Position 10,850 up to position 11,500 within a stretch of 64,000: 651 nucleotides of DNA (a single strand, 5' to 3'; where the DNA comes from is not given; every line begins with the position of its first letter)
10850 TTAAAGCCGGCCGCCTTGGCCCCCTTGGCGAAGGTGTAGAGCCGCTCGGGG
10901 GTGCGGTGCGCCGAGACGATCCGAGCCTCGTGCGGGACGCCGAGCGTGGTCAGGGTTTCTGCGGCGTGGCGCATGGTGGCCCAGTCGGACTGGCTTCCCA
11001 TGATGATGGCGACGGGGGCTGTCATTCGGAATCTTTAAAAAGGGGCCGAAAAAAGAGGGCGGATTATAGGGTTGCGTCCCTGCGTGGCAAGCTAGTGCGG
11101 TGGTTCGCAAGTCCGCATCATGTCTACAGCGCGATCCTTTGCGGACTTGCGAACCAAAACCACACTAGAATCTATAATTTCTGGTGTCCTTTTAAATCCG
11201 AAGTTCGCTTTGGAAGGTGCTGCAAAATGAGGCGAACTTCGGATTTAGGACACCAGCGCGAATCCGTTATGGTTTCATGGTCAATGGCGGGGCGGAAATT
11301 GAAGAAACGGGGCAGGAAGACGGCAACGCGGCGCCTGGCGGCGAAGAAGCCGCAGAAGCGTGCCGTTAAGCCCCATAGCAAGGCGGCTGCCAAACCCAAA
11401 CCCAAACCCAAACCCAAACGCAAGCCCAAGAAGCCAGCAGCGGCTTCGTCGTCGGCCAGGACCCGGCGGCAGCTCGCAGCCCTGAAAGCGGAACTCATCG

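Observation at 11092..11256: CTAG-ended, 3-nt-bulged hairpin doublet: structure-conserved repeat family, locus 1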

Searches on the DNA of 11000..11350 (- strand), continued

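Call 27: search_with_rna_model(model_id=R1, sources=[L046, L047, L048, L049, L050, L051, L052, L053, L054, L055, L056, L057, L058, L059, L060, L061, L062, L063, L064, L065, L066, L067, L068, L069, L070, L071, L072, L073, L074, L075, L076, L077, L078, L079, L080, L081, L082, L083, L084, L085, L086, L087, L088, L089, L090, L091, L092, L093, L094, L095, L096, L097, L098, L099, L100, L101, L102, L103, L104, L105, L106, L107, L108, L109, L110, L111, L112, L113, L114, L115, L116, L117, L118, L119, L120, L121, L122, L123, L124, L125, L126, L127, L128, L129, L130, L131, L132, L133, L134, L135, L136, L137, L138, L139, L140, L141, L142, L143, L144, L145], max_evalue=0.01)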
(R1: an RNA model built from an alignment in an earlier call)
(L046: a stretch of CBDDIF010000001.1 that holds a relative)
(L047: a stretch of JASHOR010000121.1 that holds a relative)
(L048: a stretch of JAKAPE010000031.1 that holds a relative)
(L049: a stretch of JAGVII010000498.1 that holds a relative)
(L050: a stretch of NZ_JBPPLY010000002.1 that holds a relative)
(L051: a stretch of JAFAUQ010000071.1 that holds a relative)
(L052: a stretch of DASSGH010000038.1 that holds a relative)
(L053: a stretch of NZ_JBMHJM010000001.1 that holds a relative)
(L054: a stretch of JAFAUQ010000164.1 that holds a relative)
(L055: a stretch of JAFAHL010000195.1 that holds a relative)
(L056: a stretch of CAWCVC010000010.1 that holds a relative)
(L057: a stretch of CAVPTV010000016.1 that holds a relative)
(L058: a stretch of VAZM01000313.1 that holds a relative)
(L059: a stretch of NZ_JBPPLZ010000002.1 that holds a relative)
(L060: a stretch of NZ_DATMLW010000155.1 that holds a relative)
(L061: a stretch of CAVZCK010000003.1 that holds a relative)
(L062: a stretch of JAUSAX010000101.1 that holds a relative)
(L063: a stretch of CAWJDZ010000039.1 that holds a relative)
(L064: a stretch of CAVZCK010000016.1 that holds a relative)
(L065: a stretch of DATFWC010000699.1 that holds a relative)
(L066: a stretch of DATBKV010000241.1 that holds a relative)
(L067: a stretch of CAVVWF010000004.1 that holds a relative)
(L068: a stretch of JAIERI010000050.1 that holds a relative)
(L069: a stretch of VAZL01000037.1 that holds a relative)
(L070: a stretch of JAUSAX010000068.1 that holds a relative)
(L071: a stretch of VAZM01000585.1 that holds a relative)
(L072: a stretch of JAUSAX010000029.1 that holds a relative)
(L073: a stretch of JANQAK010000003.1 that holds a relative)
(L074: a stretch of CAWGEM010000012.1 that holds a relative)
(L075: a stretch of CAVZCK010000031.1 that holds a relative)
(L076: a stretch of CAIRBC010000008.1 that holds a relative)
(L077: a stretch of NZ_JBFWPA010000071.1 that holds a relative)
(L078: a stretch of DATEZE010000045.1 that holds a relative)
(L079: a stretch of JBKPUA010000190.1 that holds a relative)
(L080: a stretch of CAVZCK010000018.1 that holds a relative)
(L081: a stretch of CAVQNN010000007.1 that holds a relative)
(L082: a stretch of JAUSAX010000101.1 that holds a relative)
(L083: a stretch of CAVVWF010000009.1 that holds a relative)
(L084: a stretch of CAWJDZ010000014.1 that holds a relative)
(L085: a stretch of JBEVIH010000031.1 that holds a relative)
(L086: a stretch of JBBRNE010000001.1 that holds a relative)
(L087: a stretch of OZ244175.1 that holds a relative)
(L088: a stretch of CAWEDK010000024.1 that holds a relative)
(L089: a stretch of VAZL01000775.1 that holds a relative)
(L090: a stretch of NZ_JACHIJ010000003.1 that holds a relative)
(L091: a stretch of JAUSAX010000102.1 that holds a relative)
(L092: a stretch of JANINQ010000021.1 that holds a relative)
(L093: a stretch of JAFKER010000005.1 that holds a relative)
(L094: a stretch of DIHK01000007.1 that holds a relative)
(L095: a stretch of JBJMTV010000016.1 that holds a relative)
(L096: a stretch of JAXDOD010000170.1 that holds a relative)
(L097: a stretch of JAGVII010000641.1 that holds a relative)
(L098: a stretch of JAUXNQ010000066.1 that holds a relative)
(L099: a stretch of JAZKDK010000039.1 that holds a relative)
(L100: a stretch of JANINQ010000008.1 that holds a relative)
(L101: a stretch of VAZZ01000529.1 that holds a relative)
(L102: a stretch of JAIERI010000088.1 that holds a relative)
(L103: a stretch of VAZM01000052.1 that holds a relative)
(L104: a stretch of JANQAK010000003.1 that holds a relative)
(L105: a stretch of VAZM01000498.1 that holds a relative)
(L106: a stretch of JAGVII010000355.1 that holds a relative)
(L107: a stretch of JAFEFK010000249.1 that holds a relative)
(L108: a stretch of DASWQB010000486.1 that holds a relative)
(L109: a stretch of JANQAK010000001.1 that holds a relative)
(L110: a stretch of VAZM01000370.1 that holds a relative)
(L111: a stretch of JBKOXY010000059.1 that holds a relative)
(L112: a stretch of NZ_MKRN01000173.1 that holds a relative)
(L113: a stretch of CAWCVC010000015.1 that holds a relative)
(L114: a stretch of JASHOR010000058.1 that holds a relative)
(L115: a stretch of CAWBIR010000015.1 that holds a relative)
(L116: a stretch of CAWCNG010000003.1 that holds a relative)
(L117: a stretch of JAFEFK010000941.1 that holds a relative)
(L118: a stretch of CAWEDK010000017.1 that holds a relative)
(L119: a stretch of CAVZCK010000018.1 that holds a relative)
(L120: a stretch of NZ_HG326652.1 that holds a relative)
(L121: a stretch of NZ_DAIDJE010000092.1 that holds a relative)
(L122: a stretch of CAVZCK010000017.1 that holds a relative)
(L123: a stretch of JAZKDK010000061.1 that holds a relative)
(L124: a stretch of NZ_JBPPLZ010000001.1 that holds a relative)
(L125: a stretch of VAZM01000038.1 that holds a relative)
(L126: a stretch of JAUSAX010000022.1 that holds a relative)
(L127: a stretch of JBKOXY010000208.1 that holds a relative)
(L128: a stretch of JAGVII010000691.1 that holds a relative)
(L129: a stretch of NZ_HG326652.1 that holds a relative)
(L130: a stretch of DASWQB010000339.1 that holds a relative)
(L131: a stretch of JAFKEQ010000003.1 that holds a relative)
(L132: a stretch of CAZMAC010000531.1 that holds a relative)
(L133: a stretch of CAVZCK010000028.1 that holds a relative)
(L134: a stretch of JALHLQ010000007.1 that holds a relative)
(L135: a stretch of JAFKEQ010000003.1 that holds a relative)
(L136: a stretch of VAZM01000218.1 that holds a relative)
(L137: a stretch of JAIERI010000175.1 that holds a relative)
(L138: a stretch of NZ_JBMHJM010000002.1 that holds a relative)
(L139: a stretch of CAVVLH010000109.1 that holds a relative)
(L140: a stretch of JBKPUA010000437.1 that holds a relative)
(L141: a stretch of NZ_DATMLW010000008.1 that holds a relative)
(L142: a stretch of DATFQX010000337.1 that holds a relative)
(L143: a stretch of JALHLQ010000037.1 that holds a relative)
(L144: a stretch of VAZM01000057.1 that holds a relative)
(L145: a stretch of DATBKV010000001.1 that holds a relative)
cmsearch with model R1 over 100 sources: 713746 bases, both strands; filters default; matches with E-value up to 0.01: 357.
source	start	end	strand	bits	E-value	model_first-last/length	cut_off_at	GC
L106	192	267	+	95.1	6.5e-21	1-76/76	no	0.49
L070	3526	3601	-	94.9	7.3e-21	1-76/76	no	0.49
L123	6933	7008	+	94.6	8.6e-21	1-76/76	no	0.54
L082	2121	2196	-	92.3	3.4e-20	1-76/76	no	0.5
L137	6008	6083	+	91.7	4.9e-20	1-76/76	no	0.5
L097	1585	1660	+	91.5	5.5e-20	1-76/76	no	0.46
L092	5296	5371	+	91.2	6.5e-20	1-76/76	no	0.47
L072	574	649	-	91.1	6.9e-20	1-76/76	no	0.49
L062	198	273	-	90.8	8.5e-20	1-76/76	no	0.47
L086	7161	7236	+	89.7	1.6e-19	1-76/76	no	0.5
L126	3283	3359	+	89.1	2.2e-19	1-76/76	no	0.51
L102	407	483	-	88.8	2.7e-19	1-76/76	no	0.49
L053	695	770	-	88.8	2.8e-19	1-76/76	no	0.51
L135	7417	7492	-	88.5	3.3e-19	1-76/76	no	0.53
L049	3714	3789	+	88.5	3.3e-19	1-76/76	no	0.47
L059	7583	7658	-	87.8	4.9e-19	1-76/76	no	0.53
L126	3197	3271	-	87.5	5.8e-19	1-76/76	no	0.45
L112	3532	3607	-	87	7.7e-19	1-76/76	no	0.53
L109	4591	4665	-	86.3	1.2e-18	1-76/76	no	0.55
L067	7518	7593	-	85.6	1.8e-18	1-76/76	no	0.57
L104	6857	6932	-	85.4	2e-18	1-76/76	no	0.57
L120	6220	6294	-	85.2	2.3e-18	1-76/76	no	0.52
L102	496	571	+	83.9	5e-18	1-76/76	no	0.58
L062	288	364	+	83.8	5.3e-18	1-76/76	no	0.51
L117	50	124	+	83.2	7.4e-18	1-76/76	no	0.51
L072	662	738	+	83.2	7.7e-18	1-76/76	no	0.55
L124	3891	3966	-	82.4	1.2e-17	1-76/76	no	0.55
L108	5790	5866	+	81.8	1.7e-17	1-76/76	no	0.53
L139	2311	2386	-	81.6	1.9e-17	1-76/76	no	0.55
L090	6012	6086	-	81.4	2.2e-17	1-76/76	no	0.53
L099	205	280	-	81.1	2.6e-17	1-76/76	no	0.47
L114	7428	7502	-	80.9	2.9e-17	1-76/76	no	0.53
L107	3204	3278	-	80.8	3.1e-17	1-76/76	no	0.52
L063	3421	3495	+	80.7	3.2e-17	1-76/76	no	0.51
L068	4077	4151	-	80.6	3.5e-17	1-76/76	no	0.55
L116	7199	7275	+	80.4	3.9e-17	1-76/76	no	0.52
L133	6759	6835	-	80.4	3.9e-17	1-76/76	no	0.52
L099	2787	2861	+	80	4.9e-17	1-76/76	no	0.52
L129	4861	4936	+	80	5e-17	1-76/76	no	0.53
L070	3613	3689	+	79.3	7.5e-17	1-76/76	no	0.52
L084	1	74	-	79.2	8.2e-17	1-75/76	3'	0.54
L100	2970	3046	-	79.1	8.3e-17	1-76/76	no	0.6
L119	5090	5166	-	79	9e-17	1-76/76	no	0.56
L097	1497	1573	-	79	9.1e-17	1-76/76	no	0.49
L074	2618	2692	+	78.7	1.1e-16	1-76/76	no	0.55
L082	2209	2285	+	78.6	1.2e-16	1-76/76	no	0.53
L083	2898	2973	-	77.4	2.4e-16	1-76/76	no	0.54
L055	2527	2603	-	77.3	2.5e-16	1-76/76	no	0.53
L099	293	369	+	76.8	3.2e-16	1-76/76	no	0.55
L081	7262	7336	+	76.6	3.6e-16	1-76/76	no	0.52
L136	1829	1905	+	76.3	4.4e-16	1-76/76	no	0.55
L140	6779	6853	-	76.3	4.4e-16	1-76/76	no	0.55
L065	1924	1999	-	76.3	4.5e-16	1-76/76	no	0.54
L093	5481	5556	+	76.1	5.1e-16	1-76/76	no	0.58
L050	952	1030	-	75.9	5.6e-16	1-76/76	no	0.51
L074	2528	2605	-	75.6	6.8e-16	1-76/76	no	0.55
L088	3349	3425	-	75.5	7.3e-16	1-76/76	no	0.52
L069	5039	5116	+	75.3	8.2e-16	1-76/76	no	0.51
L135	7504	7580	+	75.3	8.2e-16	1-76/76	no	0.62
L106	102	179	-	74.9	1e-15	1-76/76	no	0.54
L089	1104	1181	-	74.4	1.4e-15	1-76/76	no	0.53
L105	1267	1344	-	74.4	1.4e-15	1-76/76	no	0.53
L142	68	145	+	74.4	1.4e-15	1-76/76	no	0.53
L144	2994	3071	+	74.4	1.4e-15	1-76/76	no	0.53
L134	4061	4137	+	74.4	1.4e-15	1-76/76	no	0.53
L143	7101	7177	+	74.4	1.4e-15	1-76/76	no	0.53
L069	4952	5026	-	74.2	1.5e-15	1-76/76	no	0.52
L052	2976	3050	-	74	1.7e-15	1-76/76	no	0.52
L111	6940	7017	+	74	1.7e-15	1-76/76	no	0.53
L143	7014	7088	-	74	1.8e-15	1-76/76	no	0.53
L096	5865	5942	-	73.9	1.9e-15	1-76/76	no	0.54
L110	4518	4595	-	73.9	1.9e-15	1-76/76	no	0.54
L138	5189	5263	+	73.9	1.9e-15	1-76/76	no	0.53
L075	2948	3024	-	73.8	1.9e-15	1-76/76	no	0.51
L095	1444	1517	+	73.3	2.6e-15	1-76/76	no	0.5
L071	2015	2089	-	73.3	2.6e-15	1-76/76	no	0.53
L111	6853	6927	-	73.3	2.6e-15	1-76/76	no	0.53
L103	4144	4221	-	73.2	2.8e-15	1-76/76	no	0.53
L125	895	972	+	73.1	3e-15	1-76/76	no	0.54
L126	2183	2258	-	73.1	3e-15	1-76/76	no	0.51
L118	6126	6200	-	73.1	3e-15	1-76/76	no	0.53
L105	1357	1431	+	73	3.1e-15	1-76/76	no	0.52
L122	6227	6303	-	72.9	3.3e-15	1-76/76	no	0.51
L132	1813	1890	+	72.6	4e-15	1-76/76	no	0.5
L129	4771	4849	-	72.5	4.3e-15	1-76/76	no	0.56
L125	808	882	-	72.4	4.4e-15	1-76/76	no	0.53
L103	4234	4308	+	72.4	4.6e-15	1-76/76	no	0.55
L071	2102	2179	+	72.3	4.9e-15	1-76/76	no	0.51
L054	1637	1714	+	72.1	5.5e-15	1-76/76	no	0.53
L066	2167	2241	+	71.8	6.3e-15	1-76/76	no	0.53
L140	546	621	-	71.7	6.6e-15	1-76/76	no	0.53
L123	2235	2308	-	71.6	7.3e-15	1-76/76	no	0.58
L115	4308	4385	+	70.6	1.3e-14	1-76/76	no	0.55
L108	5702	5778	-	70.2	1.6e-14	1-76/76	no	0.53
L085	3239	3316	-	70.2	1.6e-14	1-76/76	no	0.58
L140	7029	7105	+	69.6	2.3e-14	1-76/76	no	0.6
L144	2907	2981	-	69.6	2.3e-14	1-76/76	no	0.55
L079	438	513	-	69.5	2.5e-14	1-76/76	no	0.55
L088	3438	3512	+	69.4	2.6e-14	1-76/76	no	0.52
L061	3261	3338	+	68.3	5e-14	1-76/76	no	0.53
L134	3974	4048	-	68.1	5.9e-14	1-76/76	no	0.52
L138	5098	5175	-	67.9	6.6e-14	1-76/76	no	0.46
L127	6945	7019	-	67.9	6.6e-14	1-76/76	no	0.57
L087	3605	3680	-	67.5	8.1e-14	1-76/76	no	0.5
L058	2108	2182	+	67.3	9e-14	1-76/76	no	0.52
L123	6844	6918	-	67.3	9e-14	1-76/76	no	0.51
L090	6100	6175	+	67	1.1e-13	1-76/76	no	0.53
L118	6213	6290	+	66.6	1.4e-13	1-76/76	no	0.51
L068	4164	4240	+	66.6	1.4e-13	1-76/76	no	0.45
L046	3305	3380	-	66.5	1.5e-13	1-76/76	no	0.49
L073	4177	4252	-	66.4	1.6e-13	1-76/76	no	0.51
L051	711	788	-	65.9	2.1e-13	1-76/76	no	0.54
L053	784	864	+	65.8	2.2e-13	1-76/76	no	0.46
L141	3257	3333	-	65.7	2.4e-13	1-76/76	no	0.51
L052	3063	3142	+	65.1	3.5e-13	1-76/76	no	0.52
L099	2699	2774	-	65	3.6e-13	1-76/76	no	0.51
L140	6867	6943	+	64.2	5.9e-13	1-76/76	no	0.6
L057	747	821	-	64.2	6e-13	1-76/76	no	0.55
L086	7073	7148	-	64.1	6.3e-13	1-76/76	no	0.57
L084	89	164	+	64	6.6e-13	1-76/76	no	0.47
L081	7173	7249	-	63.9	7.1e-13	1-76/76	no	0.52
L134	4151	4226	+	63.7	7.6e-13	1-76/76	no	0.49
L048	4660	4734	+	63.5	9e-13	1-76/76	no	0.55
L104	6946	7022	+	63.3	1e-12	1-76/76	no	0.56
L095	1353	1430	-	63.2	1.1e-12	1-76/76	no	0.53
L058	2015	2095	-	63.1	1.1e-12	1-76/76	no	0.52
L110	4608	4682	+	63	1.2e-12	1-76/76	no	0.52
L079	526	604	+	62.9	1.3e-12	1-76/76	no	0.52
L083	2986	3063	+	62.8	1.4e-12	1-76/76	no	0.49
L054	1549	1624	-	62.7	1.4e-12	1-76/76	no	0.51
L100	3058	3133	+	62.7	1.4e-12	1-76/76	no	0.55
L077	94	168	+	62.7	1.4e-12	1-76/76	no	0.55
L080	5874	5950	-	62.3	1.8e-12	1-76/76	no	0.49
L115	4132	4207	-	61.9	2.3e-12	1-76/76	no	0.5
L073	4265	4342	+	61.6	2.6e-12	1-76/76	no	0.51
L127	7033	7111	+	61.5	2.9e-12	1-76/76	no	0.53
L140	635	711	+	61.4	3e-12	1-76/76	no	0.65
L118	5632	5707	+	61.2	3.4e-12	1-76/76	no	0.43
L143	7191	7266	+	61.1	3.6e-12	1-76/76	no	0.5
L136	1742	1816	-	59.7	8.5e-12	1-76/76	no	0.51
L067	7607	7684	+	59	1.3e-11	1-76/76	no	0.5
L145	5558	5631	+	58.5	1.7e-11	1-76/76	no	0.57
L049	3626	3702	-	58.3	1.9e-11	1-76/76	no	0.62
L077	6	80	-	58.3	2e-11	1-76/76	no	0.55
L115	4221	4294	-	58.2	2e-11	1-76/76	no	0.49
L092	5207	5283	-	58.1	2.1e-11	1-76/76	no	0.6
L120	6307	6382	+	58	2.3e-11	1-76/76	no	0.49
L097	1657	1731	-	57.8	2.6e-11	1-76/76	no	0.51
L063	3332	3406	-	57.7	2.7e-11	1-76/76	no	0.49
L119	5180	5258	+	57.4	3.2e-11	1-76/76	no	0.51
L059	7672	7751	+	57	4.1e-11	1-76/76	no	0.47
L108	5923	5998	-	56.8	4.7e-11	1-76/76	no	0.54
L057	835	912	+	56.7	4.9e-11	1-76/76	no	0.59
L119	1321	1397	+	56.7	5.1e-11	1-76/76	no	0.45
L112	3621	3698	+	55.8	8.4e-11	1-76/76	no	0.47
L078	2609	2685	-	55.4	1e-10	1-76/76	no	0.52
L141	3347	3424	+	55.4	1.1e-10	1-76/76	no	0.58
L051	801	878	+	54.9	1.4e-10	1-76/76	no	0.51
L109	4679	4751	-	54.8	1.5e-10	1-76/76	no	0.59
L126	2271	2347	+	54.6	1.7e-10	1-76/76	no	0.45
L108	6012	6090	+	54.3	2e-10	1-76/76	no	0.54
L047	6974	7051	-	54.1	2.3e-10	1-76/76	no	0.55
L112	3787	3861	+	52.3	6.8e-10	1-76/76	no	0.57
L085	3329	3403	+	52.1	7.5e-10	1-76/76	no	0.53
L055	1082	1157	+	52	7.8e-10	1-76/76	no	0.55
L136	102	177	+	51.8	9.2e-10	1-76/76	no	0.53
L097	1745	1823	+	51.7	9.3e-10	1-76/76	no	0.51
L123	2321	2396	+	51.7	9.5e-10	1-76/76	no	0.43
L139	2402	2479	+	51.5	1.1e-09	1-76/76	no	0.58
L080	5964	6042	+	51.4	1.1e-09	1-76/76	no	0.52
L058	2015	2095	+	50.7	1.8e-09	1-76/76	no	0.52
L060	5691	5765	-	50.5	2e-09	1-76/76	no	0.55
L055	2616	2682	+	49.9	2.8e-09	1-68/76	3'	0.55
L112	3695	3773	-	49.5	3.6e-09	1-76/76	no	0.44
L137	5918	5995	-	48.9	5e-09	1-76/76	no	0.54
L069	4952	5026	+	48.1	7.9e-09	1-76/76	no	0.52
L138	3685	3760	+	47.7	1e-08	1-76/76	no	0.58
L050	952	1030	+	47.5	1.1e-08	1-76/76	no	0.51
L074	2618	2692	-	47.3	1.3e-08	1-76/76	no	0.55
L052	2976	3050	+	47.2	1.4e-08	1-76/76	no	0.52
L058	2108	2182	-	47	1.5e-08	1-76/76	no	0.52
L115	7040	7117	+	47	1.6e-08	1-76/76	no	0.5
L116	7107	7185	-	46.8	1.8e-08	1-76/76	no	0.48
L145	5471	5545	-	46.7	1.8e-08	1-76/76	no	0.55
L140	6940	7015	-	46.7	1.9e-08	1-76/76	no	0.55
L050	1044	1119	+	46.3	2.3e-08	1-76/76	no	0.54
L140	6779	6853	+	46.3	2.4e-08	1-76/76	no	0.55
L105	1357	1431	-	45.5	3.7e-08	1-76/76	no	0.52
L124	3977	4054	+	45.5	3.8e-08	1-76/76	no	0.5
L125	808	882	+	45.2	4.4e-08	1-76/76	no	0.53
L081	7262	7336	-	44.9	5.4e-08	1-76/76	no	0.52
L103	4234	4308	-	44.9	5.4e-08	1-76/76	no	0.55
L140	546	621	+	44.9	5.5e-08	1-76/76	no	0.53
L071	2015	2089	+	44.8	5.6e-08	1-76/76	no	0.53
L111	6853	6927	+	44.8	5.6e-08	1-76/76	no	0.53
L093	5392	5470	-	44.7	6.2e-08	1-76/76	no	0.56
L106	192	267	-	44.6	6.5e-08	1-76/76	no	0.49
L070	3526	3601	+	44.6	6.6e-08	1-76/76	no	0.49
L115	6951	7026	-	44.5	7e-08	1-76/76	no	0.46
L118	6126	6200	+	44.4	7.4e-08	1-76/76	no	0.53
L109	4679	4751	+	43.9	1e-07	1-76/76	no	0.59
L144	2907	2981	+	43.6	1.2e-07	1-76/76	no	0.55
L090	6012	6086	+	43.6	1.2e-07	1-76/76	no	0.53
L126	3197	3271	+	43.4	1.3e-07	1-76/76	no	0.45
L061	3169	3247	-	43.4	1.3e-07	1-76/76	no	0.46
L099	1303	1379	+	43.3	1.4e-07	1-76/76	no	0.49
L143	7014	7088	+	43.2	1.5e-07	1-76/76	no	0.53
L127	6945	7019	+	43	1.7e-07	1-76/76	no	0.57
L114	7428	7502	+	42.9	1.7e-07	1-76/76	no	0.53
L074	2528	2605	+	42.9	1.8e-07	1-76/76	no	0.55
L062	288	364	-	42.2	2.6e-07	1-76/76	no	0.51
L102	407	483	+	42.2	2.7e-07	1-76/76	no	0.49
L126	3283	3359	-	42.2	2.7e-07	1-76/76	no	0.51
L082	2209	2285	-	42.2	2.7e-07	1-76/76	no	0.53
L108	5790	5866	-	42.1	2.8e-07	1-76/76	no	0.53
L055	2527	2603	+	42.1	2.8e-07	1-76/76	no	0.53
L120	6220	6294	+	42.1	2.9e-07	1-76/76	no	0.52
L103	4144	4221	+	41.9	3.1e-07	1-76/76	no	0.53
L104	6946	7022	-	41.9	3.1e-07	1-76/76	no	0.56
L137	6008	6083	-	41.9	3.2e-07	1-76/76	no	0.5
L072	662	738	-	41.9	3.2e-07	1-76/76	no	0.55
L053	695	770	+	41.9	3.3e-07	1-76/76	no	0.51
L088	3349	3425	+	41.8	3.3e-07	1-76/76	no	0.52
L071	2102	2179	-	41.8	3.4e-07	1-76/76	no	0.51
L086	7161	7236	-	41.8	3.5e-07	1-76/76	no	0.5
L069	5039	5116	-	41.8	3.5e-07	1-76/76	no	0.51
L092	5296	5371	-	41.7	3.5e-07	1-76/76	no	0.47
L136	10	88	-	41.7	3.5e-07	1-76/76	no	0.54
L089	1104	1181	+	41.7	3.6e-07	1-76/76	no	0.53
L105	1267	1344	+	41.7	3.6e-07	1-76/76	no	0.53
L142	68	145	-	41.7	3.6e-07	1-76/76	no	0.53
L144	2994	3071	-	41.7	3.6e-07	1-76/76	no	0.53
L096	5865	5942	+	41.7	3.6e-07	1-76/76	no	0.54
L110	4518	4595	+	41.7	3.7e-07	1-76/76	no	0.54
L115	4308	4385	-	41.5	3.9e-07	1-76/76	no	0.55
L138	5098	5175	+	41.4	4.3e-07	1-76/76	no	0.46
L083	2986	3063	-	41.3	4.5e-07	1-76/76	no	0.49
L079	438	513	+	41.2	4.8e-07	1-76/76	no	0.55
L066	2079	2154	-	41.1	5.1e-07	1-76/76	no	0.49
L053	784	864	-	41.1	5.1e-07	1-76/76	no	0.46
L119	5090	5166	+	41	5.3e-07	1-76/76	no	0.56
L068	4164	4240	-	41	5.3e-07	1-76/76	no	0.45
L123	6933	7008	-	41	5.4e-07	1-76/76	no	0.54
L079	526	604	-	41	5.5e-07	1-76/76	no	0.52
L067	7607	7684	-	40.7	6.3e-07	1-76/76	no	0.5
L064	3741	3818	-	40.7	6.5e-07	1-76/76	no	0.55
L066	2167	2241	-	40.6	6.7e-07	1-76/76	no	0.53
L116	7199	7275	-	40.2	8.7e-07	1-76/76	no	0.52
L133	6759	6835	+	40.2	8.7e-07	1-76/76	no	0.52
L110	4608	4682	-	40.2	8.9e-07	1-76/76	no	0.52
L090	6100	6175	-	40.1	9e-07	1-76/76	no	0.53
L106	102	179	+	40.1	9.1e-07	1-76/76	no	0.54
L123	6844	6918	+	40.1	9.5e-07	1-76/76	no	0.51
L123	2235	2308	+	40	9.9e-07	1-76/76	no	0.58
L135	7417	7492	+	39.9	1e-06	1-76/76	no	0.53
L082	2121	2196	+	39.9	1.1e-06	1-76/76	no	0.5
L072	574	649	+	39.7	1.2e-06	1-76/76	no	0.49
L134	3974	4048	+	39.5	1.3e-06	1-76/76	no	0.52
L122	6317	6395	+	39.5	1.4e-06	1-76/76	no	0.53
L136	1829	1905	-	39.4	1.4e-06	1-76/76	no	0.55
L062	198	273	+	39.3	1.5e-06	1-76/76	no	0.47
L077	94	168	-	39.2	1.6e-06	1-76/76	no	0.55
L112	3532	3607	+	39.1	1.7e-06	1-76/76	no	0.53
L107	3204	3278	+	38.9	1.9e-06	1-76/76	no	0.52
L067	7518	7593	+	38.8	2e-06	1-76/76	no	0.57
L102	496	571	-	38.4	2.5e-06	1-76/76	no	0.58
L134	4061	4137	-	38.4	2.5e-06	1-76/76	no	0.53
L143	7101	7177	-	38.4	2.5e-06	1-76/76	no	0.53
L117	50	124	-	38.4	2.5e-06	1-76/76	no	0.51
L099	2787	2861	-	38.4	2.5e-06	1-76/76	no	0.52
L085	3239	3316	+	38.4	2.6e-06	1-76/76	no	0.58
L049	3714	3789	-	38.3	2.6e-06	1-76/76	no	0.47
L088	3438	3512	-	38.3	2.7e-06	1-76/76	no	0.52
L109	4591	4665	+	38.3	2.7e-06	1-76/76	no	0.55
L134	4151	4226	-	38.3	2.7e-06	1-76/76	no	0.49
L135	7504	7580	-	38.3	2.7e-06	1-76/76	no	0.62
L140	7029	7105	-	38.2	2.8e-06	1-76/76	no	0.6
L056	6210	6283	-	38.2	2.9e-06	1-76/76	no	0.54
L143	7191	7266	-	38.1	3.1e-06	1-76/76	no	0.5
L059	7672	7751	-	38.1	3.1e-06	1-76/76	no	0.47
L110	4425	4504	-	38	3.3e-06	1-76/76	no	0.5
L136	1742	1816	+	37.6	4e-06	1-76/76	no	0.51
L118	5540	5617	+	37.6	4e-06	1-76/76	no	0.54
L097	1497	1573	+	37.6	4.1e-06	1-76/76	no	0.49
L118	6213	6290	-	37.5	4.4e-06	1-76/76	no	0.51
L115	4132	4207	+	37.4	4.5e-06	1-76/76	no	0.5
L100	2970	3046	+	37.4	4.5e-06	1-76/76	no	0.6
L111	6940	7017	-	37.3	4.9e-06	1-76/76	no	0.53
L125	895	972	-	37.2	5.1e-06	1-76/76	no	0.54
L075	3111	3188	+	36.9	6.1e-06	1-76/76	no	0.5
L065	1924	1999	+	36.6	7.2e-06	1-76/76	no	0.54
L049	3626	3702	+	36.6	7.2e-06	1-76/76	no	0.62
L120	6307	6382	-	36.5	7.8e-06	1-76/76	no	0.49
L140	635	711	-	36.4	8.5e-06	1-76/76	no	0.65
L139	2311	2386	+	36.3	8.6e-06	1-76/76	no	0.55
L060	5691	5765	+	36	1.1e-05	1-76/76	no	0.55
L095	1353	1430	+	36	1.1e-05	1-76/76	no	0.53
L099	293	369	-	35.9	1.1e-05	1-76/76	no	0.55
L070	3613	3689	-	35.8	1.2e-05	1-76/76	no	0.52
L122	6227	6303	+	35.6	1.4e-05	1-76/76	no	0.51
(57 more, lower-scoring)
